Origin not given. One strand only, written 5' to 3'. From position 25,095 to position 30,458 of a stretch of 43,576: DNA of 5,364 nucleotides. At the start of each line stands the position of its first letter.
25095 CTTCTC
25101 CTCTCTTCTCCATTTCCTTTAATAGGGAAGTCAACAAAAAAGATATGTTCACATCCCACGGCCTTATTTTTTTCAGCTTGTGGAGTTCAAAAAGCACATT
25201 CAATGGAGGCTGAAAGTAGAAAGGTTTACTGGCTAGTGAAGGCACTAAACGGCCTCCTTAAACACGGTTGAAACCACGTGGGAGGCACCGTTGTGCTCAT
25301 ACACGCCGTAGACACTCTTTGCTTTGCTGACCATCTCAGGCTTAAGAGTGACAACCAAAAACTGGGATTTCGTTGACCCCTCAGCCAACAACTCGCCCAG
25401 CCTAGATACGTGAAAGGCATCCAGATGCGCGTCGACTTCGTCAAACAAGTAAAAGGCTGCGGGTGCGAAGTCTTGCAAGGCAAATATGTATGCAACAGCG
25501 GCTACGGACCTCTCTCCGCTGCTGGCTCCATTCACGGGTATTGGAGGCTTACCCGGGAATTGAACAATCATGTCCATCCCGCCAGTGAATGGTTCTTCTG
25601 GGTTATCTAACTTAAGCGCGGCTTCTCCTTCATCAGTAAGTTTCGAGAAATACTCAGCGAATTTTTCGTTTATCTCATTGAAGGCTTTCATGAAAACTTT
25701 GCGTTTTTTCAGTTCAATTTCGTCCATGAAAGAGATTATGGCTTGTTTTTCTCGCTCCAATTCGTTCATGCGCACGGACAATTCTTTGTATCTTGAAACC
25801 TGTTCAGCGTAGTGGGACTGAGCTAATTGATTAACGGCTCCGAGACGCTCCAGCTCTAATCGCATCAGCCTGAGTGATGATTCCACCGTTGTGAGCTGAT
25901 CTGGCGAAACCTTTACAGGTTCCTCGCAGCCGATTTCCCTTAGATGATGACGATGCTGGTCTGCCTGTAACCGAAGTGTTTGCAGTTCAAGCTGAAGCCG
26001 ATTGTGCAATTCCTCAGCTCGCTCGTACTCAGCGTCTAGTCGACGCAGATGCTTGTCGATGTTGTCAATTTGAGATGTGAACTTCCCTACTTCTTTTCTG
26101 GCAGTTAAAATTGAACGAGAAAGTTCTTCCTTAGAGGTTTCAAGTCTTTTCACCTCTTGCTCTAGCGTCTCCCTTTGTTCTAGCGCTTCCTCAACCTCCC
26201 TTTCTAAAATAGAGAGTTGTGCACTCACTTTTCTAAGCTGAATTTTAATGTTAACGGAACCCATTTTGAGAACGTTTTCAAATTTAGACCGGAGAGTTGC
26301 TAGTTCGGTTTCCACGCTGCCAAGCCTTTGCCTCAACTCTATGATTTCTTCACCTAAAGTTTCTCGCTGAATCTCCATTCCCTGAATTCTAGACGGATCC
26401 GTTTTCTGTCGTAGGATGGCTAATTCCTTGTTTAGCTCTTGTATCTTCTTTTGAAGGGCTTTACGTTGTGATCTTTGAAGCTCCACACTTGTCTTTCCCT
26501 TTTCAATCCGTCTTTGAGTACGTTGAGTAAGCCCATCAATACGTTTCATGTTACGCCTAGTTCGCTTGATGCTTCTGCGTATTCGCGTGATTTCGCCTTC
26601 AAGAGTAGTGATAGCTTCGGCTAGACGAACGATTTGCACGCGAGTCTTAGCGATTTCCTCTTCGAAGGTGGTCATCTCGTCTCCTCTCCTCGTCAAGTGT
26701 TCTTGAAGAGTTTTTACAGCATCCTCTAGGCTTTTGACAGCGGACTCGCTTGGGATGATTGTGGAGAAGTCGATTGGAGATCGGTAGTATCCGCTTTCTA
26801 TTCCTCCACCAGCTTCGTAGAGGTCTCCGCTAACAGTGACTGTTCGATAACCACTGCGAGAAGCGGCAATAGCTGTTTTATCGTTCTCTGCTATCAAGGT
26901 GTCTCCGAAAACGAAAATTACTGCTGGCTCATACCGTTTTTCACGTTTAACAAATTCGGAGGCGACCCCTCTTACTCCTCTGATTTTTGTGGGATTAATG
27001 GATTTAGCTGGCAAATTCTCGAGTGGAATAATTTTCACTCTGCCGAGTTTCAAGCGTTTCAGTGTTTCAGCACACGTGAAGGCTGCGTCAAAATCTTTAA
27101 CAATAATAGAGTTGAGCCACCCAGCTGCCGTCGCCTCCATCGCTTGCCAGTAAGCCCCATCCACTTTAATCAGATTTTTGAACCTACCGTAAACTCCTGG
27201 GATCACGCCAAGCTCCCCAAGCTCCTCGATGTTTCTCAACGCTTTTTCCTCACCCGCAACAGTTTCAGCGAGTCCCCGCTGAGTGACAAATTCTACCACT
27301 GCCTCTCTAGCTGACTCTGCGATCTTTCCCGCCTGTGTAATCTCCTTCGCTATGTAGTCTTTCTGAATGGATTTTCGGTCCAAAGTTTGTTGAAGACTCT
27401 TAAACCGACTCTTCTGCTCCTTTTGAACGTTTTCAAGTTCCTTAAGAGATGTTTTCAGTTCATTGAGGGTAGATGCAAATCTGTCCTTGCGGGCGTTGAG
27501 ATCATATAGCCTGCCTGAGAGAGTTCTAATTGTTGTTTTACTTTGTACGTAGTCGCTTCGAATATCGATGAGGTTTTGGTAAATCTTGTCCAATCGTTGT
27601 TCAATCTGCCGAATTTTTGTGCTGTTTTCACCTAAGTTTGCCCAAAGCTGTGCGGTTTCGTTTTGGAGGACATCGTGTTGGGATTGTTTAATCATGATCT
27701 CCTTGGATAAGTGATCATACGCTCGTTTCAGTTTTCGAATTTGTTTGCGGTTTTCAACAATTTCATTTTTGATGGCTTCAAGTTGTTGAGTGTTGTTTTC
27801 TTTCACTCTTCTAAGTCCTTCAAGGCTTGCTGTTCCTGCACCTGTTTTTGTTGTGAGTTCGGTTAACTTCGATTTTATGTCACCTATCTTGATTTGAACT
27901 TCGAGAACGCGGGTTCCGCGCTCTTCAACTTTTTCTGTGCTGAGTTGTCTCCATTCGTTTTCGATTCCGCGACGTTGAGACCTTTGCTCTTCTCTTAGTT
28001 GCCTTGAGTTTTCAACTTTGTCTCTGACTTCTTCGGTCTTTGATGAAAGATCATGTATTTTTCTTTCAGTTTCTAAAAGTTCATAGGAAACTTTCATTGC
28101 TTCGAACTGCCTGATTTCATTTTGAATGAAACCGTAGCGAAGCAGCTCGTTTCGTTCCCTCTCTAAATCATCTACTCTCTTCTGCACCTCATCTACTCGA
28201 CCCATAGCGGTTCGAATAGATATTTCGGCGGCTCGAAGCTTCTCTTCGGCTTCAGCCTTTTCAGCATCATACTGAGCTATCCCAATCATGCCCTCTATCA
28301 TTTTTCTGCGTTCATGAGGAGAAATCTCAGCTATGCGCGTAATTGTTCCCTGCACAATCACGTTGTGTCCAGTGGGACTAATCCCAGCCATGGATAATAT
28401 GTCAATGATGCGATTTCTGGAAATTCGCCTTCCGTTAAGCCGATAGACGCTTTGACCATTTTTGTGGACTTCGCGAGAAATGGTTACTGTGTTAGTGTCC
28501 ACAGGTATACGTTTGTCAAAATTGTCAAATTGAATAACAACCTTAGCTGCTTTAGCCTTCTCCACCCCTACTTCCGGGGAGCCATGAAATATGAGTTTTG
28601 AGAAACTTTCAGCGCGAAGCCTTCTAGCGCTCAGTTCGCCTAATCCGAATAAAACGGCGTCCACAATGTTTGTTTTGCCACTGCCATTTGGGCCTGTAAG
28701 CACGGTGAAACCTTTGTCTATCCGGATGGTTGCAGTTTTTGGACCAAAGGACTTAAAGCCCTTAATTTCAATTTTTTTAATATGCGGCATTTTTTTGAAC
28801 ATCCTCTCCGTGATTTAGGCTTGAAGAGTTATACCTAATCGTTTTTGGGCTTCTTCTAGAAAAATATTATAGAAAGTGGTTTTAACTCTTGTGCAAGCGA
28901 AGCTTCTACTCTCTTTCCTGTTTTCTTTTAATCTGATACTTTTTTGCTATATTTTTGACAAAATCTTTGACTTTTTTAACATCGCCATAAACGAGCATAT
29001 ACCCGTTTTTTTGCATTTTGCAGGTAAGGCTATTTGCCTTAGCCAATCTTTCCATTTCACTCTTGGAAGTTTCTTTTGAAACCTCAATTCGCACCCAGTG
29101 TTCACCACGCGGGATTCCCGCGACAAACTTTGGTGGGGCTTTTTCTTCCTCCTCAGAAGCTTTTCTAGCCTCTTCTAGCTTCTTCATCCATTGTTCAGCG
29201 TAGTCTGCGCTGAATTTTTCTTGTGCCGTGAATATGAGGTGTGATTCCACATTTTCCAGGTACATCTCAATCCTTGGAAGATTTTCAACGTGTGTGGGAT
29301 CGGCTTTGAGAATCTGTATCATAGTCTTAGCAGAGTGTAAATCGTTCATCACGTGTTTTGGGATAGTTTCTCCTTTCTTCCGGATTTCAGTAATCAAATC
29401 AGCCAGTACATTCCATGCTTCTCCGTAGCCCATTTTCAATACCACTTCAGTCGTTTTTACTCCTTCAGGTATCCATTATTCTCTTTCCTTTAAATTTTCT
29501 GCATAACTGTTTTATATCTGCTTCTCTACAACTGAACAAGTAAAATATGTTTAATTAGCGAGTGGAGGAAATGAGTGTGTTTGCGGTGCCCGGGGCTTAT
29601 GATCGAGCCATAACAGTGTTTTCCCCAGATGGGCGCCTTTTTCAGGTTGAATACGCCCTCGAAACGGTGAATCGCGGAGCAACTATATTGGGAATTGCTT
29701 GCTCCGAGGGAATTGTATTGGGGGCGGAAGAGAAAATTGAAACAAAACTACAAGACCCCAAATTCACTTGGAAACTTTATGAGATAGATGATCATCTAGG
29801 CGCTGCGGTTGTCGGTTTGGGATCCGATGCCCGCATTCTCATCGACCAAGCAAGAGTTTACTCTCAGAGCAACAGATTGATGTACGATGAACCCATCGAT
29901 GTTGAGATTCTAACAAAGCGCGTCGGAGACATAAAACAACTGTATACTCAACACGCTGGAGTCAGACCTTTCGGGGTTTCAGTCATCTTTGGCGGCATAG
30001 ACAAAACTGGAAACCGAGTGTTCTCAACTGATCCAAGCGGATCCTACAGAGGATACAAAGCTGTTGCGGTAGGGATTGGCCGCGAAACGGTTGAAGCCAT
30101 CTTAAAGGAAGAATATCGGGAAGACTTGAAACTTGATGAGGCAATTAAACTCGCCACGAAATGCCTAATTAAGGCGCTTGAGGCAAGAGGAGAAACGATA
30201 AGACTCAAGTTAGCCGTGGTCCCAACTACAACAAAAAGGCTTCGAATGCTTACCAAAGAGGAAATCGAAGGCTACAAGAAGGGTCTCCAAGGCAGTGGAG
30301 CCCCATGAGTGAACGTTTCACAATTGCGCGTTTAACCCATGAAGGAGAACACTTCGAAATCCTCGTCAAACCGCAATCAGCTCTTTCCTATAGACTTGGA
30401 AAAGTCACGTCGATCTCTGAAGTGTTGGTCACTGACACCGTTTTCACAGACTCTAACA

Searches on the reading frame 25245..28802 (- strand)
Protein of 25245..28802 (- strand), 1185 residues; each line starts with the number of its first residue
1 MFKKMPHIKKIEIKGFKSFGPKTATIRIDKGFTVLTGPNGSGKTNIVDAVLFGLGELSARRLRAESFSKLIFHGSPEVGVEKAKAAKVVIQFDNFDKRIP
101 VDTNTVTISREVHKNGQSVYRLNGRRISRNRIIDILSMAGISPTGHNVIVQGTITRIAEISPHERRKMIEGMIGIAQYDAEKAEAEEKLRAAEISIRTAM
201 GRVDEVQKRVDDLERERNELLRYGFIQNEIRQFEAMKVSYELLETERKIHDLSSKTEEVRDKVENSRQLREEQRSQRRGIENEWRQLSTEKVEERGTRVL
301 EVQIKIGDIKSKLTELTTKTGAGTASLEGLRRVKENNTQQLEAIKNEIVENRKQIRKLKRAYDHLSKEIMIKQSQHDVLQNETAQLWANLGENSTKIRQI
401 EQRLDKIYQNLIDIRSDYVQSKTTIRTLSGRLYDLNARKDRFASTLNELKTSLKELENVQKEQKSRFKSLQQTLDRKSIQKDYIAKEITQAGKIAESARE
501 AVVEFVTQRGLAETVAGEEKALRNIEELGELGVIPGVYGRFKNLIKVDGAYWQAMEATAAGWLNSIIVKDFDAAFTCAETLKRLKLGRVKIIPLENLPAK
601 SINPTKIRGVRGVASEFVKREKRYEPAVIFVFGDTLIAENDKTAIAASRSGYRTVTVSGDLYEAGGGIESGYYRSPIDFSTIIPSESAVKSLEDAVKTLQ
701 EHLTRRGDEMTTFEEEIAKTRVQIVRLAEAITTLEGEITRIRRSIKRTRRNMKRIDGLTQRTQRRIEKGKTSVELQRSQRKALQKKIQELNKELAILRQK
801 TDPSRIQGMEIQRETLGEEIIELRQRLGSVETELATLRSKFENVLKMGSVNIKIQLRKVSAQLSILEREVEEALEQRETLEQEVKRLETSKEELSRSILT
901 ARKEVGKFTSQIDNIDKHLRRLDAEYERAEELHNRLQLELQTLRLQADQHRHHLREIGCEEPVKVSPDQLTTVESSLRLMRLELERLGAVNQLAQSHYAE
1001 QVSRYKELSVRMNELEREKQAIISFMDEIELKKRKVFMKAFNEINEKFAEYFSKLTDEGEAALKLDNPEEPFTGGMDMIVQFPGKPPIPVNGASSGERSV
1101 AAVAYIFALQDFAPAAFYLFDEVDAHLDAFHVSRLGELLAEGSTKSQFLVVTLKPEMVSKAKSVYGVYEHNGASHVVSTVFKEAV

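Call 7: search_protein_families(library=pfam, proteins=[window:25245-28802:-])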
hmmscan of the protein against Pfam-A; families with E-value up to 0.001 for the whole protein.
window:25245-28802:- (1185 aa): 6 families
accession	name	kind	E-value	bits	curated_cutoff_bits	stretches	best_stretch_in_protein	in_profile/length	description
PF02463.25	SMC_N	-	1.2e-63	215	40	1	7-1173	1-218/220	RecF/RecN/SMC N terminal domain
PF06470.18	SMC_hinge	-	5.7e-19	69.1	22.5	1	535-646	2-114/116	SMC proteins Flexible Hinge Domain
PF13304.12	AAA_21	-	4e-15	57.1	27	2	1022-1152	148-297/304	AAA domain, putative AbiEii toxin, Type IV TA system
PF13476.12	AAA_23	-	5.3e-12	47.2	27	1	10-263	1-200/201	AAA domain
PF13175.12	AAA_15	-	1.4e-06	28.7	32.1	1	8-447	3-266/374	AAA ATPase domain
PF13555.12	AAA_29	-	3e-05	24.1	27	1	24-51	15-43/61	P-loop containing region of AAA domain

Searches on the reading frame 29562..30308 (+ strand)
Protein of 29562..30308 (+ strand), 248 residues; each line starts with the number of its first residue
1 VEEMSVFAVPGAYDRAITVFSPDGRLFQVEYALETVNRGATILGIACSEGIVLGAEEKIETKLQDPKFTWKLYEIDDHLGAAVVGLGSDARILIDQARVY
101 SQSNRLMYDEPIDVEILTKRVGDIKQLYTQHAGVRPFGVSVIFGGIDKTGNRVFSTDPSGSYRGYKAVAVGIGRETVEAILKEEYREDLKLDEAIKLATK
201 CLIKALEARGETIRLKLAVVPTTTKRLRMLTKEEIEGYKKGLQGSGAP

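Call 27: search_protein_families(library=pfam, proteins=[window:29562-30308:+])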
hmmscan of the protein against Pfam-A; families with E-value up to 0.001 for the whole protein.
window:29562-30308:+ (248 aa): 2 families
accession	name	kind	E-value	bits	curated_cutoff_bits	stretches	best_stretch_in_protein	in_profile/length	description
PF00227.31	Proteasome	-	2.8e-51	174.3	22.4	1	36-208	1-176/189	Proteasome subunit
PF10584.14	Proteasome_A_N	-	6.2e-14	51.8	27.7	1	13-34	1-22/23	Proteasome subunit A N-terminal signature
